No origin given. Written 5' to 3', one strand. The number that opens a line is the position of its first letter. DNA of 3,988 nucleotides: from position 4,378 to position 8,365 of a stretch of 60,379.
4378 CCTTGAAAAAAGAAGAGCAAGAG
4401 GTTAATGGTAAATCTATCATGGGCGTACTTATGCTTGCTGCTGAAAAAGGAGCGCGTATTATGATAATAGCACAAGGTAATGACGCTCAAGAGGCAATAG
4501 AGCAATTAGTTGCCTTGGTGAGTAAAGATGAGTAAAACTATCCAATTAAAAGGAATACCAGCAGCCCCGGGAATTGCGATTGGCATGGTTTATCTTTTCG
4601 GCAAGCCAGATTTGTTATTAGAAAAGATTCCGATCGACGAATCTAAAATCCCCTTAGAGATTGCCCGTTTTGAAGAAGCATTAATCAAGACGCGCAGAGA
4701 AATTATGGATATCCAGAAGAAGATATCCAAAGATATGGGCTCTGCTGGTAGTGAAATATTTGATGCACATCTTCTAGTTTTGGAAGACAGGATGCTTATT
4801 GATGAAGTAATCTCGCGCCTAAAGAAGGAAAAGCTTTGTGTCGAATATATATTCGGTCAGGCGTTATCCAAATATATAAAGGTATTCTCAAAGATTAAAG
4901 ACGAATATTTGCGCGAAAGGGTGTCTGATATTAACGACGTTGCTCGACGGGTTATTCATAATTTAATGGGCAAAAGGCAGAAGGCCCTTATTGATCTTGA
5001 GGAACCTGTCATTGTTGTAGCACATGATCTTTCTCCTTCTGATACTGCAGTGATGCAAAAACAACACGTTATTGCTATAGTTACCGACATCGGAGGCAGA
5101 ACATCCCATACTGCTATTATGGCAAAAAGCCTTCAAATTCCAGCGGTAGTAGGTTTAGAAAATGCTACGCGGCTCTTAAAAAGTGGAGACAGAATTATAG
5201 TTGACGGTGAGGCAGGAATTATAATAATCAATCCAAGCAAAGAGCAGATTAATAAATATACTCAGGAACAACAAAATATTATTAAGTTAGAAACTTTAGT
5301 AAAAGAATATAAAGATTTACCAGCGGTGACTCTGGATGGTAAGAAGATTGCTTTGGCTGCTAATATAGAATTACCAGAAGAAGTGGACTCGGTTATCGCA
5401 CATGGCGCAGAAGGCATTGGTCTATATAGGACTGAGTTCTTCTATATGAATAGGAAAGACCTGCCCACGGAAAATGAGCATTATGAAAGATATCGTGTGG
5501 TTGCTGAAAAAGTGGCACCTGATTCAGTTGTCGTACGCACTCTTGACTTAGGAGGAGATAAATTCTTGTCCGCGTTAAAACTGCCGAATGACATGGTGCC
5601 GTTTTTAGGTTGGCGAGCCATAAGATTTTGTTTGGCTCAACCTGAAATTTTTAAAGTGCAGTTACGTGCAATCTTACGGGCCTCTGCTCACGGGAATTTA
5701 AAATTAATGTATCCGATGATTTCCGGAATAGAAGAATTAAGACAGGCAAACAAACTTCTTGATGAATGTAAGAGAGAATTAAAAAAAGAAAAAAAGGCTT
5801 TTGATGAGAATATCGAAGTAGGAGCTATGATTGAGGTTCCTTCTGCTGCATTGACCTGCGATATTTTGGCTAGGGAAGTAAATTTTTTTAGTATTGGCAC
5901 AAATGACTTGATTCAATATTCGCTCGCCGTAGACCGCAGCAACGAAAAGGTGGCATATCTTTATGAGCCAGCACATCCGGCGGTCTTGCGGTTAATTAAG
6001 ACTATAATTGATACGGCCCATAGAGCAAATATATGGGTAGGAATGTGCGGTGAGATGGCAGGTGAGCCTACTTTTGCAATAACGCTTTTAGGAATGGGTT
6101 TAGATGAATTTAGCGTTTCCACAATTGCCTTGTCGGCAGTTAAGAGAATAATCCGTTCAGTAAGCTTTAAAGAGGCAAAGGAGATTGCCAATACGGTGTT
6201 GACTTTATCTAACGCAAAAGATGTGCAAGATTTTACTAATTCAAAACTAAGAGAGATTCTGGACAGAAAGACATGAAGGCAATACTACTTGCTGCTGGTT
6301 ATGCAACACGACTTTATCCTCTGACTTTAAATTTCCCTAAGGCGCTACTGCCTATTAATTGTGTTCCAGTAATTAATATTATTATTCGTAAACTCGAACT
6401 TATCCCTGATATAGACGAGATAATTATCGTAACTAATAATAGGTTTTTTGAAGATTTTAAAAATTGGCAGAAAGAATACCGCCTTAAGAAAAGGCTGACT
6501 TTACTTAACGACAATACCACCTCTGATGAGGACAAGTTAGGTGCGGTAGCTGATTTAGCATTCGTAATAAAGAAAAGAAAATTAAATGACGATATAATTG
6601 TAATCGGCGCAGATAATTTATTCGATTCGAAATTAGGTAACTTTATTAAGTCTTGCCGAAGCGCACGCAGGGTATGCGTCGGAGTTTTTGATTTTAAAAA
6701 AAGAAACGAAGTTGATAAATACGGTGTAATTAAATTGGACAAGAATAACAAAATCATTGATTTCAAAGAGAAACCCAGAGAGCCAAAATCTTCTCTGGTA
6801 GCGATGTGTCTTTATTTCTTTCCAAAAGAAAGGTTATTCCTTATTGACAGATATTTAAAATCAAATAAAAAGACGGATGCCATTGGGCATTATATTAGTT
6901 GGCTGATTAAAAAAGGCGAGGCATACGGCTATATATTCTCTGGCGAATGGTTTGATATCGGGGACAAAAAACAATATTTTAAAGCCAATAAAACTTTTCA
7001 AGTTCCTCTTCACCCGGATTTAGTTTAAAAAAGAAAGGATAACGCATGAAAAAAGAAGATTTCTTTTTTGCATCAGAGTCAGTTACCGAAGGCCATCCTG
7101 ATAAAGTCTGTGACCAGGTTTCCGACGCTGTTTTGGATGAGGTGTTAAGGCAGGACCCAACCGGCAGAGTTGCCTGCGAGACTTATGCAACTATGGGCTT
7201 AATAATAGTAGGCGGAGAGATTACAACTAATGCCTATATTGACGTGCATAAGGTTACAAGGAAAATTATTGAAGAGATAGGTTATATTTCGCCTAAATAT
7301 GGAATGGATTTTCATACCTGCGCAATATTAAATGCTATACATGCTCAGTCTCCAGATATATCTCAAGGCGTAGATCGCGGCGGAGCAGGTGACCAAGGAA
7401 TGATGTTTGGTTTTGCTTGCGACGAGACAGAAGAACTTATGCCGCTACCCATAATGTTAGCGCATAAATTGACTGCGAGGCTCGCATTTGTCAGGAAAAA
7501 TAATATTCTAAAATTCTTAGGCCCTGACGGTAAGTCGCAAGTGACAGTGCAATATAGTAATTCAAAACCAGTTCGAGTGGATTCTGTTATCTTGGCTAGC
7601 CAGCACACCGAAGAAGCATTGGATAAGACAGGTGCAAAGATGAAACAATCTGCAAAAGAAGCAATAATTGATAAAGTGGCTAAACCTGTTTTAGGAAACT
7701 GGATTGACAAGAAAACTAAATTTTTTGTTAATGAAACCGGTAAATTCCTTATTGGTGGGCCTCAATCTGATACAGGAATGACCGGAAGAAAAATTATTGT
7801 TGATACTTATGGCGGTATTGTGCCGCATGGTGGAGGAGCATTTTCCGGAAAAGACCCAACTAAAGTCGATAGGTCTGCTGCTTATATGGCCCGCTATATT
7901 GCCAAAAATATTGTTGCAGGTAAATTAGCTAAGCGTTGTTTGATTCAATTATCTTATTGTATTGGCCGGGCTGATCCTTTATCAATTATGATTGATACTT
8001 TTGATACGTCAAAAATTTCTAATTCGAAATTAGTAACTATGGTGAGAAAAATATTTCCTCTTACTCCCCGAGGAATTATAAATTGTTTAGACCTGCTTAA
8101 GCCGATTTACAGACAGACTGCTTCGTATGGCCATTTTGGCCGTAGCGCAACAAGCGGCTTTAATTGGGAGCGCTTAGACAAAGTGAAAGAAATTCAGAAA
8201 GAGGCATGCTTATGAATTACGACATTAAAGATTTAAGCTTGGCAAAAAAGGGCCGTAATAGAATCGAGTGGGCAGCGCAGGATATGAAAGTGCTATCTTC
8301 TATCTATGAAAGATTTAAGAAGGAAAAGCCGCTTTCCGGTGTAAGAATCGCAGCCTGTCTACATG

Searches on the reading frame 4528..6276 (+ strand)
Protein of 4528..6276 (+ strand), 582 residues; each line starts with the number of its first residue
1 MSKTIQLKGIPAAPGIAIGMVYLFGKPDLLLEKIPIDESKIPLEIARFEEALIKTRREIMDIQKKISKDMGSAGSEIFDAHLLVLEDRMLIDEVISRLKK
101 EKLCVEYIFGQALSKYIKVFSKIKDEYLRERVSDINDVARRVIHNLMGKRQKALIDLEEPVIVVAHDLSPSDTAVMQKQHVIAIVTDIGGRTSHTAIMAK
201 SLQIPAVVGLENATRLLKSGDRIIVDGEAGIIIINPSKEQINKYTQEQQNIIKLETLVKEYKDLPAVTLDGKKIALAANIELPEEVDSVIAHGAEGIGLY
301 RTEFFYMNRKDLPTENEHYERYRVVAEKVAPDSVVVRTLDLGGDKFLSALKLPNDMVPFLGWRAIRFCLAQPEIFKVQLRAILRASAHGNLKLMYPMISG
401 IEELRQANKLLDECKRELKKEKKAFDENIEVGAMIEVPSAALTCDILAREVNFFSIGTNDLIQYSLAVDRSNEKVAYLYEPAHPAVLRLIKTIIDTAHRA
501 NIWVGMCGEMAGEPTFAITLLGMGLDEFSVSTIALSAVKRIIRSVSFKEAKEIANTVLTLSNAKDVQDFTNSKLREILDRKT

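Call 17: search_protein_families(library=pfam, proteins=[window:4528-6276:+])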
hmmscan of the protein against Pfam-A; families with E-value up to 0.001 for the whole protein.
window:4528-6276:+ (582 aa): 3 families
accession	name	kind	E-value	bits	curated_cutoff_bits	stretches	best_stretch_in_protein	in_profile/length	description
PF02896.24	PEP-utilizers_C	-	1.3e-116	389.3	22.8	1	258-545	4-291/293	PEP-utilising enzyme, PEP-binding domain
PF05524.18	PEP-utilisers_N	-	2.2e-28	99.3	24.4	1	8-131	1-121/121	PEP-utilising enzyme, N-terminal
PF00391.29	PEP-utilizers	-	2.3e-27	94.8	23.1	1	158-230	2-72/72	PEP-utilising enzyme, mobile domain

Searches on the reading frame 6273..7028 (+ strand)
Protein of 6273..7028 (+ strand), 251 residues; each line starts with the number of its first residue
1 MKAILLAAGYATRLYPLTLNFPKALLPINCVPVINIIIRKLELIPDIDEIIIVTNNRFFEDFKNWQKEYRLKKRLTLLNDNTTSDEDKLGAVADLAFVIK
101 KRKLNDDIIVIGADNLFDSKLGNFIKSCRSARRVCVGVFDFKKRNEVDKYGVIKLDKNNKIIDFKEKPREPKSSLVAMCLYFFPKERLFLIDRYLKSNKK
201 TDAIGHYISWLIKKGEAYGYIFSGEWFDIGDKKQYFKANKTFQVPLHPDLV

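Call 17: search_protein_families(library=pfam, proteins=[window:6273-7028:+])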
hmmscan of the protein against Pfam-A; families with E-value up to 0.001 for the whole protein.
window:6273-7028:+ (251 aa): 2 families
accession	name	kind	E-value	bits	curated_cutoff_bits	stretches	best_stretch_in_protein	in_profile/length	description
PF00483.29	NTP_transferase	-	1.3e-40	140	21.2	1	2-241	1-241/245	Nucleotidyl transferase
PF12804.13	NTP_transf_3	-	3.6e-06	27.7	27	1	3-114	1-95/160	MobA-like NTP transferase domain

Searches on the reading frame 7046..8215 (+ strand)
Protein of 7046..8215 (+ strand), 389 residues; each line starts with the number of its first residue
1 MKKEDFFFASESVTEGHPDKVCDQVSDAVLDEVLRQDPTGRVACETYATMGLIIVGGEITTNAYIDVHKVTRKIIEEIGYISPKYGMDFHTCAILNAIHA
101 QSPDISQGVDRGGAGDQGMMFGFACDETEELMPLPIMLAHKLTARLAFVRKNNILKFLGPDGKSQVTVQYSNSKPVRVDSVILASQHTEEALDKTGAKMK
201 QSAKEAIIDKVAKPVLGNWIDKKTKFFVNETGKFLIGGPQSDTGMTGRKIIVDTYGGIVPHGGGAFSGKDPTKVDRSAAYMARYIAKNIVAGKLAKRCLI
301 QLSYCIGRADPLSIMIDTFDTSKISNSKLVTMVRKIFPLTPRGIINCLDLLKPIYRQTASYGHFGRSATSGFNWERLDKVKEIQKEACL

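Call 17: search_protein_families(library=pfam, proteins=[window:7046-8215:+])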
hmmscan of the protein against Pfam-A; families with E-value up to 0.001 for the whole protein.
window:7046-8215:+ (389 aa): 3 families
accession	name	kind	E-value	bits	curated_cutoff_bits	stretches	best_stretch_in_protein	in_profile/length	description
PF02773.21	S-AdoMet_synt_C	-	4.3e-65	218.3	25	1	236-376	1-138/138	S-adenosylmethionine synthetase, C-terminal domain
PF02772.21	S-AdoMet_synt_M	-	6e-43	146.2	29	1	112-234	2-120/120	S-adenosylmethionine synthetase, central domain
PF00438.25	S-AdoMet_synt_N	-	3e-41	140.4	33.1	1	6-103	2-99/99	S-adenosylmethionine synthetase, N-terminal domain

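Call 20: find_encoding_contigs(protein=window:7046-8215:+, flank=10000, max_places=6)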
Protein window:7046-8215:+ (389 aa): no gene with exactly this product is on record in the collection.
